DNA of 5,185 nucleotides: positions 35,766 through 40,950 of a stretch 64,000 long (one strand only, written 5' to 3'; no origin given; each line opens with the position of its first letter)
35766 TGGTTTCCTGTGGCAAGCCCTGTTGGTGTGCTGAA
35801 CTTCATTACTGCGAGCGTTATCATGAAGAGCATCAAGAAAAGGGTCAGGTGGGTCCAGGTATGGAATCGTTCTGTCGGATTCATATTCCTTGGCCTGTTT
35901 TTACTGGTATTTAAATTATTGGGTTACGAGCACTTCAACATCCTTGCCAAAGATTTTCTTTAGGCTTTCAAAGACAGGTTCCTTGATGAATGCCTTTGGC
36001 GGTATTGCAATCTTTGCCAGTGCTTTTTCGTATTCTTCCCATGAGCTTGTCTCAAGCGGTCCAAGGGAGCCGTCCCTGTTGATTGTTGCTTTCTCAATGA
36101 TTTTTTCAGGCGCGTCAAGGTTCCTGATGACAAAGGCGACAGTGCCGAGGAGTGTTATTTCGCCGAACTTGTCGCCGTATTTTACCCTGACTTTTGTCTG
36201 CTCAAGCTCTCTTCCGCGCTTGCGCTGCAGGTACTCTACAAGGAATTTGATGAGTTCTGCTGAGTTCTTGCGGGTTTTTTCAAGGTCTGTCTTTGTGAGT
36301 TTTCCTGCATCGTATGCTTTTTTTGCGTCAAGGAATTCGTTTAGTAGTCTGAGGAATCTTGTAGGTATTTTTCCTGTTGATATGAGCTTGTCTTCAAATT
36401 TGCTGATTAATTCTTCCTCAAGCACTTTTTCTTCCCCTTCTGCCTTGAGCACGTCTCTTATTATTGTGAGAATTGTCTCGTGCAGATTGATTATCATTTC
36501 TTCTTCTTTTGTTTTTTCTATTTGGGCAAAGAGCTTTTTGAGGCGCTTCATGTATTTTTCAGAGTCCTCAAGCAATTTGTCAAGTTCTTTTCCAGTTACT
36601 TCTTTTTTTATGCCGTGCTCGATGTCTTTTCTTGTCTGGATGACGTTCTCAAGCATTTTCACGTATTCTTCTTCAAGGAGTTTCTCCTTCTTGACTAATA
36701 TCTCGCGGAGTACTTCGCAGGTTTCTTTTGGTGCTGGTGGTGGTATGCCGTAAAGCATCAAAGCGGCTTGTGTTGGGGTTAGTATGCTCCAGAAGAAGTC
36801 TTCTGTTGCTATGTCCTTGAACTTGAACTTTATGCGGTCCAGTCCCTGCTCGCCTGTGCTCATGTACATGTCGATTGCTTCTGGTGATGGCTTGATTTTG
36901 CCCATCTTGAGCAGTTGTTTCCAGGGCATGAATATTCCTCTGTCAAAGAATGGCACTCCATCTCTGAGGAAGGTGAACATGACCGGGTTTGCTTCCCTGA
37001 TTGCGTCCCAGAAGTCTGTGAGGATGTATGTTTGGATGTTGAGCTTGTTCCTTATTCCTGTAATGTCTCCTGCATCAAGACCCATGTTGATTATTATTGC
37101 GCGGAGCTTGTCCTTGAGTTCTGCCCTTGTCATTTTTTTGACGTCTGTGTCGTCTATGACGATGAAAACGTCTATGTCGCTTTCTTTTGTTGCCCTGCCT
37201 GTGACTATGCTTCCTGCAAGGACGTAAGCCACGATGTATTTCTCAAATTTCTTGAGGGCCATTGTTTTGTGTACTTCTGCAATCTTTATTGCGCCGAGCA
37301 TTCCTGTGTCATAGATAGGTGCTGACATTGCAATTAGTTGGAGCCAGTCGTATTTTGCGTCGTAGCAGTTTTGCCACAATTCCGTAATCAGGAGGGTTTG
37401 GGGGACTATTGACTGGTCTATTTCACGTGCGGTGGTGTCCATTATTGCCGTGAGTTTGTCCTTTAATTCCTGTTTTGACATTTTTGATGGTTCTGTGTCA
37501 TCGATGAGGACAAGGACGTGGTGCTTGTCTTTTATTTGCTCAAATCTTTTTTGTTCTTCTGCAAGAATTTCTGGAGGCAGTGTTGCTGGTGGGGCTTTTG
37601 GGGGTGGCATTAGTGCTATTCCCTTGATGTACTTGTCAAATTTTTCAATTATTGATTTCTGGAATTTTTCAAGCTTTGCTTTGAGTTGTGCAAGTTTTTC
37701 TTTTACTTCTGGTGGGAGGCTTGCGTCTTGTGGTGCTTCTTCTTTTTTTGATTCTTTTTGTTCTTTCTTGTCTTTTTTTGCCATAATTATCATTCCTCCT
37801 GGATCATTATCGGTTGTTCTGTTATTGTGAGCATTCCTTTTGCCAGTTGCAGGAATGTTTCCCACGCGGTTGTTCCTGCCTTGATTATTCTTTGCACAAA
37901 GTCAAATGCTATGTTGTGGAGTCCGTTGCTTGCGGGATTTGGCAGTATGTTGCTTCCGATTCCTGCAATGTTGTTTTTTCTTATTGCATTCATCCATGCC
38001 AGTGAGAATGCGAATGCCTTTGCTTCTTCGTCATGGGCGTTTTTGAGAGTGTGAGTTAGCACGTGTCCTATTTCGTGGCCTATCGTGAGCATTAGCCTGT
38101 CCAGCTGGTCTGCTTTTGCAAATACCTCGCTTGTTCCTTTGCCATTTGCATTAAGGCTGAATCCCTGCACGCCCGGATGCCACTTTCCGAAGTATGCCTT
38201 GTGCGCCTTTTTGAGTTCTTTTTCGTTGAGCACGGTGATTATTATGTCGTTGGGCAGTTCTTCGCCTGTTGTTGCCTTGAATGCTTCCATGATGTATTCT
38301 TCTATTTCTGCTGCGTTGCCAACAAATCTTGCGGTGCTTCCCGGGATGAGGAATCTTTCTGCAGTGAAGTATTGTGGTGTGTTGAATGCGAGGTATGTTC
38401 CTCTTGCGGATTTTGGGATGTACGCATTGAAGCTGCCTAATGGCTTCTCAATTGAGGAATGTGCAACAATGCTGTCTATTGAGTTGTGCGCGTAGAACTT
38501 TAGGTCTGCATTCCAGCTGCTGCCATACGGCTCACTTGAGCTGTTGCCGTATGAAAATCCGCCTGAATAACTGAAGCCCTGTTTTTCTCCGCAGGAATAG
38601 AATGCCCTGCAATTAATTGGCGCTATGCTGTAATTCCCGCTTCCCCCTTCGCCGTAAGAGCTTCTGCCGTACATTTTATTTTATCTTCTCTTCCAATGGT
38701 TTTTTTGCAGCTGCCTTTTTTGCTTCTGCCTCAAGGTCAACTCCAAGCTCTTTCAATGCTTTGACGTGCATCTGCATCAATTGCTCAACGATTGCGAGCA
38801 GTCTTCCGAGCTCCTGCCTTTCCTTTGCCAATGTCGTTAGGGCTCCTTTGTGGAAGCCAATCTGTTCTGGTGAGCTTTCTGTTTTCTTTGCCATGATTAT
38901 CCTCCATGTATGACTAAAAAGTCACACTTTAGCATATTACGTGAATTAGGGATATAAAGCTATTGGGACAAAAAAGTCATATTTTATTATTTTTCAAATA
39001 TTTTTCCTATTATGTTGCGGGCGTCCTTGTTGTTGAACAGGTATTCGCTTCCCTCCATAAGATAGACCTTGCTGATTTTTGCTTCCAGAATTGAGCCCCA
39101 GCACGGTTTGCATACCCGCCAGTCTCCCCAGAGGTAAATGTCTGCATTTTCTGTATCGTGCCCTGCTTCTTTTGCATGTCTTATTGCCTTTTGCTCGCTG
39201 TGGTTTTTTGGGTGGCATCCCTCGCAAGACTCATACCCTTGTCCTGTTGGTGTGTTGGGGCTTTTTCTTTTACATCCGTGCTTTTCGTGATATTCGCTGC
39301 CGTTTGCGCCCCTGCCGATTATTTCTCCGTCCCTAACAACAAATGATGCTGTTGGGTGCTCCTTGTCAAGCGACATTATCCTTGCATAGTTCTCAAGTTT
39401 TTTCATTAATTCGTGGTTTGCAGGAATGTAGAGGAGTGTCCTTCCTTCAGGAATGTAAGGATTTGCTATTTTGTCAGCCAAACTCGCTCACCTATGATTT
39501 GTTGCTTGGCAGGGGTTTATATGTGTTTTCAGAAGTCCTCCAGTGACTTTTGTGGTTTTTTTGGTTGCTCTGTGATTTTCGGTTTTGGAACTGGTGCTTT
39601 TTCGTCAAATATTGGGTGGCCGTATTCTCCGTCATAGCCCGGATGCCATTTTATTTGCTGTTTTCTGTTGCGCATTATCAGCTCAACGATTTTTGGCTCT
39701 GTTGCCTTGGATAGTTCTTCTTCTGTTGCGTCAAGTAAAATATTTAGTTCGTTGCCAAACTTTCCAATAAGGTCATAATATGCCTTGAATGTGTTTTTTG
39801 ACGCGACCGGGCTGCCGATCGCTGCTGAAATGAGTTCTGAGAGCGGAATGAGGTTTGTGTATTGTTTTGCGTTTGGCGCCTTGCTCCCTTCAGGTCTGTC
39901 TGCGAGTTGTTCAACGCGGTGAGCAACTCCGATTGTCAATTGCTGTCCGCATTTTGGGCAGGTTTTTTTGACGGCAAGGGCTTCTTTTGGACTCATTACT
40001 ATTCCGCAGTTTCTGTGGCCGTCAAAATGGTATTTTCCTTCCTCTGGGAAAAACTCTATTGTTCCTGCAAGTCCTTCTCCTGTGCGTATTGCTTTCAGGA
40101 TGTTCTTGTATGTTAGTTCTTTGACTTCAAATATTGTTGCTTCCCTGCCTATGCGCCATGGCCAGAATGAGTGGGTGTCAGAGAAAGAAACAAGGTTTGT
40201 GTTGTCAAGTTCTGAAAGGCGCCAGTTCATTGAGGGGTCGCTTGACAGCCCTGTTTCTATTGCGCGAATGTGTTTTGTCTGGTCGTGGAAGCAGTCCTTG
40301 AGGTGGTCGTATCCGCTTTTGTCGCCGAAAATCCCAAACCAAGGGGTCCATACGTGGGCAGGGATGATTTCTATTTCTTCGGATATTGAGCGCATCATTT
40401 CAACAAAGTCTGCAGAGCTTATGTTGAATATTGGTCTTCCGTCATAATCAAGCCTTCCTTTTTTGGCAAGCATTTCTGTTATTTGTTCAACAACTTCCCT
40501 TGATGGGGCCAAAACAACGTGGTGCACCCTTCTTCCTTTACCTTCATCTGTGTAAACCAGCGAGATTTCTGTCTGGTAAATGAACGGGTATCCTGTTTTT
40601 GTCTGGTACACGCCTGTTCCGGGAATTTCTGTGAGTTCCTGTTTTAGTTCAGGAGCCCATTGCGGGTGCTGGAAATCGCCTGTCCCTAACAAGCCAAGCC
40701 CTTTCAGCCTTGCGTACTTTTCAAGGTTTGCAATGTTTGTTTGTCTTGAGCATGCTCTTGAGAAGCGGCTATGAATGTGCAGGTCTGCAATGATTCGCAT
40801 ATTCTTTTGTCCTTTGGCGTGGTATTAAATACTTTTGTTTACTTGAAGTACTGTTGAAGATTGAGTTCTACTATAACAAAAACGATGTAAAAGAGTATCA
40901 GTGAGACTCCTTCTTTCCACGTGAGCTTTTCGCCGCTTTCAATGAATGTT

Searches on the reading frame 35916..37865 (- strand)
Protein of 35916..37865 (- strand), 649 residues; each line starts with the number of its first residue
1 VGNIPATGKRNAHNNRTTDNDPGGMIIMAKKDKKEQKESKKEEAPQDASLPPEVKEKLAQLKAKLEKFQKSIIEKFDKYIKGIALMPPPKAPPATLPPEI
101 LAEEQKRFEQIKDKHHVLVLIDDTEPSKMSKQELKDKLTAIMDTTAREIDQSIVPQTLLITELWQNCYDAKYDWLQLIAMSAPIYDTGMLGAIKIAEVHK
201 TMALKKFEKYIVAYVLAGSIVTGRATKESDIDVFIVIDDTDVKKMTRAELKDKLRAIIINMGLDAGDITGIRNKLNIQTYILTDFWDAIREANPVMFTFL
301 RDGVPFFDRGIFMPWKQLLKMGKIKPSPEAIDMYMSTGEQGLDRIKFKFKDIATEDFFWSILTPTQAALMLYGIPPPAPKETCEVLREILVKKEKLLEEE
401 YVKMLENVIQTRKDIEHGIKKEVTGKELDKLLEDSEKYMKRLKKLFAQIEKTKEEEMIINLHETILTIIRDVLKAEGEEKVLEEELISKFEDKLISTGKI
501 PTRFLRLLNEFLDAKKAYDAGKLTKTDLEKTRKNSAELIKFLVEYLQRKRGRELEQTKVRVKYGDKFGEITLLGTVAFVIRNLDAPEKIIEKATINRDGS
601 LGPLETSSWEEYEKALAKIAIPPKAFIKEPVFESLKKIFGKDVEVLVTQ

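Call 9: search_protein_families(library=pfam, proteins=[window:35916-37865:-], max_evalue=0.01)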
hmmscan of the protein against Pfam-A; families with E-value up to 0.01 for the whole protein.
window:35916-37865:- (649 aa): 4 families
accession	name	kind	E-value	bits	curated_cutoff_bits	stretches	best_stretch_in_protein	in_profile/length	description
PF01909.29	NTP_transf_2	-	9.6e-07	29.5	21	1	205-252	9-59/93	Nucleotidyltransferase domain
PF18765.7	Polbeta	-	1.9e-06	28.4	26.9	1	208-264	8-65/93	Polymerase beta, Nucleotidyltransferase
PF22600.2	MTPAP-like_central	-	0.0025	18.3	27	0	204-247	34-75/139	Poly(A) RNA polymerase, mitochondrial-like, central palm domain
PF04546.19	Sigma70_ner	-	0.0095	16.3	29.7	1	32-75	55-100/210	Sigma-70, non-essential region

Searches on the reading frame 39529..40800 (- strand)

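Call 9: search_protein_families(library=pfam, proteins=[window:39529-40800:-], max_evalue=0.01)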
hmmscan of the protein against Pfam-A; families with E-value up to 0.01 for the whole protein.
window:39529-40800:- (423 aa): 1 family
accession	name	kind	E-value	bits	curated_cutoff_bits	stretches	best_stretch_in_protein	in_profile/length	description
PF13005.12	zf-IS66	-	0.0054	17.6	27.3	0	279-299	2-23/46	zinc-finger binding domain of transposase IS66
